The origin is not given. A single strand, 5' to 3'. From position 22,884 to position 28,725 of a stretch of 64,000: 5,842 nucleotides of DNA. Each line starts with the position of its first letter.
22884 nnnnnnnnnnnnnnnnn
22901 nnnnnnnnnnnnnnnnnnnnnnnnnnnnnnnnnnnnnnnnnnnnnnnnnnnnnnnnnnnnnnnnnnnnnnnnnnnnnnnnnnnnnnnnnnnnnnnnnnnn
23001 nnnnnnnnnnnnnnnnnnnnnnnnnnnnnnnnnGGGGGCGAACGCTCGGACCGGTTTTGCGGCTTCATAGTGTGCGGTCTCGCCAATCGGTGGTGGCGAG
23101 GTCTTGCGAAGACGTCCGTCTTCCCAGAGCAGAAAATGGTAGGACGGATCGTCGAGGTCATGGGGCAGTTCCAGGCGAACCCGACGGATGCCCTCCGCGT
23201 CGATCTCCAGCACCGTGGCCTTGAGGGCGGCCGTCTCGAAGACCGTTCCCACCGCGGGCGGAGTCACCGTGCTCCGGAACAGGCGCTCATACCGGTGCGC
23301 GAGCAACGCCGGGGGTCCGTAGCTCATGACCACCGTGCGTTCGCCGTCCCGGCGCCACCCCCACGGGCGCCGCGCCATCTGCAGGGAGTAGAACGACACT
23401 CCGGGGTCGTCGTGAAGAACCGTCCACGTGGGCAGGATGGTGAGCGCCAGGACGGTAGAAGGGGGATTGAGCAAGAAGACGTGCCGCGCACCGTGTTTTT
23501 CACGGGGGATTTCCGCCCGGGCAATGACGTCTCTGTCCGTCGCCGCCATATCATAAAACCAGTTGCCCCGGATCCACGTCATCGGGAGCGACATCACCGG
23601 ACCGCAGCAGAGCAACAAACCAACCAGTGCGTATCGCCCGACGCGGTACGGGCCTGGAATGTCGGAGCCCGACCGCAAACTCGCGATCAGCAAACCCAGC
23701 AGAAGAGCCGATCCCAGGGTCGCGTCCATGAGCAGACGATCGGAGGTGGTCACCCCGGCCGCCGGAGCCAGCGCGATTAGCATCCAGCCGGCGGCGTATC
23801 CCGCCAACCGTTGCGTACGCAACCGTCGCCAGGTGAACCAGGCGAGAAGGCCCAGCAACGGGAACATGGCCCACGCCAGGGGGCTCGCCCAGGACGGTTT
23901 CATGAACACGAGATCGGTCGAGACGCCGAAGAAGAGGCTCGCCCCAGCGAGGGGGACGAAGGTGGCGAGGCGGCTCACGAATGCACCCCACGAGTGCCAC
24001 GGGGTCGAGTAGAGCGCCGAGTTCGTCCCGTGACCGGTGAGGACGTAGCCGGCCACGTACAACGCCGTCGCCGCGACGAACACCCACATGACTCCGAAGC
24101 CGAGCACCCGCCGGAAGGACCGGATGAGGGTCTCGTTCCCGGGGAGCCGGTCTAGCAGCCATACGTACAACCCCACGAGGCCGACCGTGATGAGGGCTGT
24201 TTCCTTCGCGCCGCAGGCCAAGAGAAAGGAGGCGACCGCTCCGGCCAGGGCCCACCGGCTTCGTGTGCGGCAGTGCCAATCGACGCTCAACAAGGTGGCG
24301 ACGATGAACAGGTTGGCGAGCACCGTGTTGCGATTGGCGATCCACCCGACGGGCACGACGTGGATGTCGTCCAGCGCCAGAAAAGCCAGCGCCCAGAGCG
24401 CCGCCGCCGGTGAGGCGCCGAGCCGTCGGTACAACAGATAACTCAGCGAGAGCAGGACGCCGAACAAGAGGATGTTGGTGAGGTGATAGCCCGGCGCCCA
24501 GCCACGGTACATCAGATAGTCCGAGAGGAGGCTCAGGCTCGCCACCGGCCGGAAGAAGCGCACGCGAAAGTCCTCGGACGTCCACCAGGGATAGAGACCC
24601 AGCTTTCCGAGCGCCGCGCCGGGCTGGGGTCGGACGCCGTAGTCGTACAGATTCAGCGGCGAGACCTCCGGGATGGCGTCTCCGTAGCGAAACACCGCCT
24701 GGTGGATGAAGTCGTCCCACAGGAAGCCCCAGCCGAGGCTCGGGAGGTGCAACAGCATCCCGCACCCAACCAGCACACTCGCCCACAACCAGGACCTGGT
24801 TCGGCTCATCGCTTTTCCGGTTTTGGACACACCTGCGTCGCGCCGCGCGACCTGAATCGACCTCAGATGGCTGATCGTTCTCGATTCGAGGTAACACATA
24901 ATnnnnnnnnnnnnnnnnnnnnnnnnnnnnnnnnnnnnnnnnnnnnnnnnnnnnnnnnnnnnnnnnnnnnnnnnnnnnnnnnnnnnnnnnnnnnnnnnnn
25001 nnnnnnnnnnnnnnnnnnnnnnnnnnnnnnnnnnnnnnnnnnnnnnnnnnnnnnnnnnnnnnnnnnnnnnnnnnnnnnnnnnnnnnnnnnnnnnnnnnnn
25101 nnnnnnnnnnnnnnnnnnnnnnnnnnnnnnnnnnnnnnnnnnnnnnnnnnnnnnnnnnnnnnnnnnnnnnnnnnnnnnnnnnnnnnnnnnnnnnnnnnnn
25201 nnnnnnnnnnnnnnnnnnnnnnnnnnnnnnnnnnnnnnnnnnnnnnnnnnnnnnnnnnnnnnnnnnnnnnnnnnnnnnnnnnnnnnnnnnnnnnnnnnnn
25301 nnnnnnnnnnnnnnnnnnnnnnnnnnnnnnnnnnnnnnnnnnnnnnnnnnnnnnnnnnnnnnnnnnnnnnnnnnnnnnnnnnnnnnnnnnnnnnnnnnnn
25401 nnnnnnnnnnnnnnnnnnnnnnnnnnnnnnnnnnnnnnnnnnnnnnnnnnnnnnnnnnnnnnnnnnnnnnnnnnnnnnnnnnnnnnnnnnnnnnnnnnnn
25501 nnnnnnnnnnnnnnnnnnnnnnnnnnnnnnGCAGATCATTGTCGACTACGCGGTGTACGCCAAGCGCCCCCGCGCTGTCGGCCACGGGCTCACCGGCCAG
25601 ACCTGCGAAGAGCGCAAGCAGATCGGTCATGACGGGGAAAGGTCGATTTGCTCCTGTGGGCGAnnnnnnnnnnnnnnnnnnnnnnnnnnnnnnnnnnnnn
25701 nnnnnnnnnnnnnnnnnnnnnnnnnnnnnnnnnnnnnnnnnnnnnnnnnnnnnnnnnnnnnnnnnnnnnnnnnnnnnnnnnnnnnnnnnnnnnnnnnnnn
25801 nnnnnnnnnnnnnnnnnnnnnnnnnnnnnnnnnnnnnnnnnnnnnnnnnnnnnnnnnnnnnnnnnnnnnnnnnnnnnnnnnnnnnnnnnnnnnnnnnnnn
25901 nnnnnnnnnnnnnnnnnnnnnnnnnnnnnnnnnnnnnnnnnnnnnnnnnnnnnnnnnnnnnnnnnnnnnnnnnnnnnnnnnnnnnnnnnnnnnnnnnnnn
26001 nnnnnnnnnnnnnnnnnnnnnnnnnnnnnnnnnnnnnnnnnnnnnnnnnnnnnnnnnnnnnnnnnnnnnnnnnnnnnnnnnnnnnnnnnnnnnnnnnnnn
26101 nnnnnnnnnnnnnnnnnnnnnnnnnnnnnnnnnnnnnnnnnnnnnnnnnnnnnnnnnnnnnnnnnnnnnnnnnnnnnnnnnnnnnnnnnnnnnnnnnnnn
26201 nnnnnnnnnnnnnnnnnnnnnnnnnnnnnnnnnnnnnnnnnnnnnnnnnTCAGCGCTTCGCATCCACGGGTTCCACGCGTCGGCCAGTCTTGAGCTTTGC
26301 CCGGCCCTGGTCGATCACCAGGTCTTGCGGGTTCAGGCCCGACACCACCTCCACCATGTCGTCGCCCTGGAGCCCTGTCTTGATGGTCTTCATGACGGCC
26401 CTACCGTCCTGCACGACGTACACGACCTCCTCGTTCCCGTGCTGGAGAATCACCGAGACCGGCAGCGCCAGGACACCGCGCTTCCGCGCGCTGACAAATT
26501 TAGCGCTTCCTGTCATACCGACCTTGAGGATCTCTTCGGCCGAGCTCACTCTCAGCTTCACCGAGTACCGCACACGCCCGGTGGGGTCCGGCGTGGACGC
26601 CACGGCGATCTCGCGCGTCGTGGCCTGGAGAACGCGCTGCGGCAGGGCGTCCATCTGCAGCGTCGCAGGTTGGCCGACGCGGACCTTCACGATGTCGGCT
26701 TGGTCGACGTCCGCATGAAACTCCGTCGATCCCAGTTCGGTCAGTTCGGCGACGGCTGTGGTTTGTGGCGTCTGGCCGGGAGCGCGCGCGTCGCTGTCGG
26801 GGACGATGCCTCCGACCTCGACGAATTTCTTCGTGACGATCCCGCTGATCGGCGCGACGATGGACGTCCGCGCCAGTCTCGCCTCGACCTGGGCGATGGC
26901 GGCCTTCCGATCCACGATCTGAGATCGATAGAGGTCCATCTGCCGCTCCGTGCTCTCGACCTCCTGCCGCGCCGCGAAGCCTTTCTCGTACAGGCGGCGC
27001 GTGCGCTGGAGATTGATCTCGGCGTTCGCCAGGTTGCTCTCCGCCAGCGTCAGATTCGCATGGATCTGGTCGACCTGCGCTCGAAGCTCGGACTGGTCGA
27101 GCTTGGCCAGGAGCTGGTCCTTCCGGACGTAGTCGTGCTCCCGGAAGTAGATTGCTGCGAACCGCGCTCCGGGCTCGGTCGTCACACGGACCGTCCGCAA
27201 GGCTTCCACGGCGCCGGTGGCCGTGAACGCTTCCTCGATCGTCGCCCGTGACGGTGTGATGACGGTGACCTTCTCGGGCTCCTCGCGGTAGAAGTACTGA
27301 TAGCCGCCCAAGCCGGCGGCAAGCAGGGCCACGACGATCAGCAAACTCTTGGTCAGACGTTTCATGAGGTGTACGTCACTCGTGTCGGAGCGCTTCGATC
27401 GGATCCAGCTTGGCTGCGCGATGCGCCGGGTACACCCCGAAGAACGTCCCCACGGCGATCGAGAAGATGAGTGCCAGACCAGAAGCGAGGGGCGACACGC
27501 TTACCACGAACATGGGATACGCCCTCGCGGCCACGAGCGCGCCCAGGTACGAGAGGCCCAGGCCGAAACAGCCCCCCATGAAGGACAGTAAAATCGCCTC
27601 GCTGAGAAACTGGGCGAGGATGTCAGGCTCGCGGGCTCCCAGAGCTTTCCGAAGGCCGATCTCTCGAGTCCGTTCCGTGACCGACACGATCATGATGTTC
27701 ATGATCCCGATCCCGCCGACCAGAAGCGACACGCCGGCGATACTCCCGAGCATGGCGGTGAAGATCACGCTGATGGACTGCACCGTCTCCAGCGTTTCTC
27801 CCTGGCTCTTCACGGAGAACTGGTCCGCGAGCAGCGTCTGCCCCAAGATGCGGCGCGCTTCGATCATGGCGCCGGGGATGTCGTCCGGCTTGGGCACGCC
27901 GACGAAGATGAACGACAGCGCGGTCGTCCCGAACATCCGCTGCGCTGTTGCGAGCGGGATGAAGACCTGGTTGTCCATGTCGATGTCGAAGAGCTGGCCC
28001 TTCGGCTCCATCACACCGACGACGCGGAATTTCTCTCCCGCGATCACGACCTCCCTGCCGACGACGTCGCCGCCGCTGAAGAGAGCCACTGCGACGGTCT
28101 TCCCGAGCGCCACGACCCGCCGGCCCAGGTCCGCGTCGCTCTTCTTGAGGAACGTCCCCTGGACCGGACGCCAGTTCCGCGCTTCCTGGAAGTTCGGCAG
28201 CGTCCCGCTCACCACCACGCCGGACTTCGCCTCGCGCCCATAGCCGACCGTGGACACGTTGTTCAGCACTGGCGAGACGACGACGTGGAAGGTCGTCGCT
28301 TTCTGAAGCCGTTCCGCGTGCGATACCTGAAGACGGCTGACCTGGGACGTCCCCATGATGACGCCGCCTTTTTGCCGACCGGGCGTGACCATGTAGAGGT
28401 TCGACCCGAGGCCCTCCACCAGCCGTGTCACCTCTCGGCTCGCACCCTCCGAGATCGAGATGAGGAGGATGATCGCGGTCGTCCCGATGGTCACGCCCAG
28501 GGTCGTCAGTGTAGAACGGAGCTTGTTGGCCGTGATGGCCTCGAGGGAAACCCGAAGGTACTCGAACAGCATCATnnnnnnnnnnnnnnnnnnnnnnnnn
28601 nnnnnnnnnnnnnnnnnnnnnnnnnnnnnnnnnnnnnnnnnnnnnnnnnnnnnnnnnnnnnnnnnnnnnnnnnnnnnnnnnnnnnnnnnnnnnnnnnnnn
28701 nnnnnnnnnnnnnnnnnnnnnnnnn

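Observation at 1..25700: Candidate uncharacterised biosynthetic gene cluster for a sulfated, acylated (possibly glycosylated/prenylated) lipid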

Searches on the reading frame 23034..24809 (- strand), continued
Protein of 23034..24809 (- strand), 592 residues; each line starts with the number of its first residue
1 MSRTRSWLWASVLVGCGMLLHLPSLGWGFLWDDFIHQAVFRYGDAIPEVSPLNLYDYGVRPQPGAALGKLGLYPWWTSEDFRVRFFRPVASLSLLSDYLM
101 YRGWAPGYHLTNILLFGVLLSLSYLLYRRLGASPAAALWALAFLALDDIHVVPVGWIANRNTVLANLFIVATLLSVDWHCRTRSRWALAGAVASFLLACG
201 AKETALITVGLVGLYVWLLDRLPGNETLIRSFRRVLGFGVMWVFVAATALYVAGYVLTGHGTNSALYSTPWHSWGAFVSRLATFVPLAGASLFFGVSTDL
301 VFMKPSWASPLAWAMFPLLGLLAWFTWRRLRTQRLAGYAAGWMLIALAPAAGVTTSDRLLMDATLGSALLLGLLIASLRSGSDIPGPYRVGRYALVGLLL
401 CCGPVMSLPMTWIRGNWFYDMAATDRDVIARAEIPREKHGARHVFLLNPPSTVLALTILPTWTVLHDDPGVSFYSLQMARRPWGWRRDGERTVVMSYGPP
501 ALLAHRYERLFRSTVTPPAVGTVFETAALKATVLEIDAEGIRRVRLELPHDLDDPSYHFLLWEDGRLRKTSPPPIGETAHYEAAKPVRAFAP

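Call 73: find_encoding_contigs(protein=P0049, flank=10000, max_places=1)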
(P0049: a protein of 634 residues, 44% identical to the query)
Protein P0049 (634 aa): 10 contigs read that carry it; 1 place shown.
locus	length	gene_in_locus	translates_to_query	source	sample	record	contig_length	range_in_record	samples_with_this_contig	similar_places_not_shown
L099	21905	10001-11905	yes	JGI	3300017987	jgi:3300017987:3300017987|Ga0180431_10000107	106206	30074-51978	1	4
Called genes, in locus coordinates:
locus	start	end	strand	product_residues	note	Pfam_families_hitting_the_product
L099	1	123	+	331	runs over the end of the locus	PF01261:AP_endonuc_2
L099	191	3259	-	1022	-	PF22666:Glyco_hydro_2_N2, PF02837:Glyco_hydro_2_N (weak), PF00703:Glyco_hydro_2, PF17786:Mannosidase_ig (faint), PF18368:Ig_GlcNase, PF17753:Ig_mannosidase (weak)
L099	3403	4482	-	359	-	PF14486:DUF4432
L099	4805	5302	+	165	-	PF07977:FabA, PF22818:ApeI-like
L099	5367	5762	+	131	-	PF00550:PP-binding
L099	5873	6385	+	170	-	PF07977:FabA, PF22818:ApeI-like (weak)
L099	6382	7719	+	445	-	PF00109:ketoacyl-synt, PF02801:Ketoacyl-synt_C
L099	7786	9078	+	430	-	PF00109:ketoacyl-synt, PF02801:Ketoacyl-synt_C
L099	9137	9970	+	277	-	PF00132:Hexapep (faint), PF14602:Hexapep_2 (weak)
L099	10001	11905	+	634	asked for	-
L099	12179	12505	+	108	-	PF00076:RRM_1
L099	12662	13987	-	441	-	PF01408:GFO_IDH_MocA, PF02894:GFO_IDH_MocA_C (faint), PF19051:GFO_IDH_MocA_C2, PF22725:GFO_IDH_MocA_C3, PF19051:GFO_IDH_MocA_C2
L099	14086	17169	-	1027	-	PF08448:PAS_4, PF13426:PAS_9, PF00989:PAS, PF08448:PAS_4, PF13188:PAS_8, PF13426:PAS_9, PF00989:PAS, PF08448:PAS_4, +7 more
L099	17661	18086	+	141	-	-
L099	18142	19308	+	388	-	PF25997:BSH_YhbJ (faint), PF25917:BSH_RND, PF25973:BSH_CzcB (weak), PF25954:Beta-barrel_RND_2, PF25990:Beta-barrel_YknX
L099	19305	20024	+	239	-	PF00005:ABC_tran, PF13304:AAA_21 (faint)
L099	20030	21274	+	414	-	PF12704:MacB_PCD, PF02687:FtsX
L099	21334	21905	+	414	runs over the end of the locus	PF12704:MacB_PCD, PF02687:FtsX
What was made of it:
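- On Aryl-polyene-type clusters (considered for the KS set): ApeI-like dehydratases occur only beside the distant GT-C homolog in L099 (call 73).
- A DH-ACP-DH-KS-KS-acyltransferase operon (L099; call 73).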

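Call 74: find_encoding_contigs(protein=P0113, flank=10000, max_places=1)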
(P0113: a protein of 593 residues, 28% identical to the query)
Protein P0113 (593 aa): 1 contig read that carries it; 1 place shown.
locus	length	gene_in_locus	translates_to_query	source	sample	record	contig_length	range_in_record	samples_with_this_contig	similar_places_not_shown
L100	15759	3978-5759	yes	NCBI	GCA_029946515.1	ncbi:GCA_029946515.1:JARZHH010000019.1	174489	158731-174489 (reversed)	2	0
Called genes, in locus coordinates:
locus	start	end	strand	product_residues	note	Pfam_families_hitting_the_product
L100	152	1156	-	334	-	-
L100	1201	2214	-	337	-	PF01370:Epimerase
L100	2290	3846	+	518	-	PF09822:ABC_transp_aux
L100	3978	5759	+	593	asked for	-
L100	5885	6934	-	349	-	PF10974:DUF2804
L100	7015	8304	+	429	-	PF06723:MreB_Mbl, PF00012:HSP70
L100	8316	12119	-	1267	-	PF00069:Pkinase, PF03109:ABC1 (faint), PF07714:PK_Tyr_Ser-Thr, PF13191:AAA_16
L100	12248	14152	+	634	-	PF16697:Yop-YscD_cpl, PF00498:FHA, PF00158:Sigma54_activat, PF14532:Sigma54_activ_2, PF07728:AAA_5, PF25601:AAA_lid_14, PF02954:HTH_8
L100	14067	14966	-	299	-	PF00512:HisKA (weak), PF02518:HATPase_c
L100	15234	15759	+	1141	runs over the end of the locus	PF00069:Pkinase, PF07714:PK_Tyr_Ser-Thr, PF13191:AAA_16, PF13424:TPR_12 (weak)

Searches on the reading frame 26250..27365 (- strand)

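Call 7: search_protein_families(library=pfam, proteins=[window:26250-27365:-], max_evalue=0.01)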
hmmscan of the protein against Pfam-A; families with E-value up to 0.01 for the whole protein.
window:26250-27365:- (371 aa): 3 families
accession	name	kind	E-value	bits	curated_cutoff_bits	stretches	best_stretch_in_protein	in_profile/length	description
PF16576.10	HlyD_D23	-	1.3e-09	38.2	30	1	47-284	6-212/214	Barrel-sandwich domain of CusB or HlyD membrane-fusion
PF13437.12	HlyD_3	-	3.6e-07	31.3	22.2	1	169-281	2-104/106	HlyD family secretion protein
PF02321.23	OEP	-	0.0017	18.7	22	1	88-167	106-185/187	Outer membrane efflux protein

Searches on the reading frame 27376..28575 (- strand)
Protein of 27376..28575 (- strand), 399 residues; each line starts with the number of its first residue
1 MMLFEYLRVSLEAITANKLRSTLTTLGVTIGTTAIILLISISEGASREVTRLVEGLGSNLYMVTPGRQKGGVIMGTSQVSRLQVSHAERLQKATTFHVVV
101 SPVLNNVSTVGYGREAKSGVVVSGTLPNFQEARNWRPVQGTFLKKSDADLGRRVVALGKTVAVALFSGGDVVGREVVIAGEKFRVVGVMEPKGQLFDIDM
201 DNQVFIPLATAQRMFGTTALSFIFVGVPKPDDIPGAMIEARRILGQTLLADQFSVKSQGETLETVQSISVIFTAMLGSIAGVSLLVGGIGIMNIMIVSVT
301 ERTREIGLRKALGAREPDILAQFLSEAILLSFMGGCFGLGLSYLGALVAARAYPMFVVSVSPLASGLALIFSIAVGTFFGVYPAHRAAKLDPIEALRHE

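Call 21: search_protein_families(library=pfam, proteins=[window:27376-28575:-], max_evalue=0.001)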
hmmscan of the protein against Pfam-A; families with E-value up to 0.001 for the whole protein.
window:27376-28575:- (399 aa): 2 families
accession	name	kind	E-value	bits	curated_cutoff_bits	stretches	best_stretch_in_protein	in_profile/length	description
PF12704.14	MacB_PCD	-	1.4e-39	137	27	1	21-240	1-204/207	MacB-like periplasmic core domain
PF02687.27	FtsX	-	4.3e-18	65.9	25.5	1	278-392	2-120/120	FtsX-like permease C-terminal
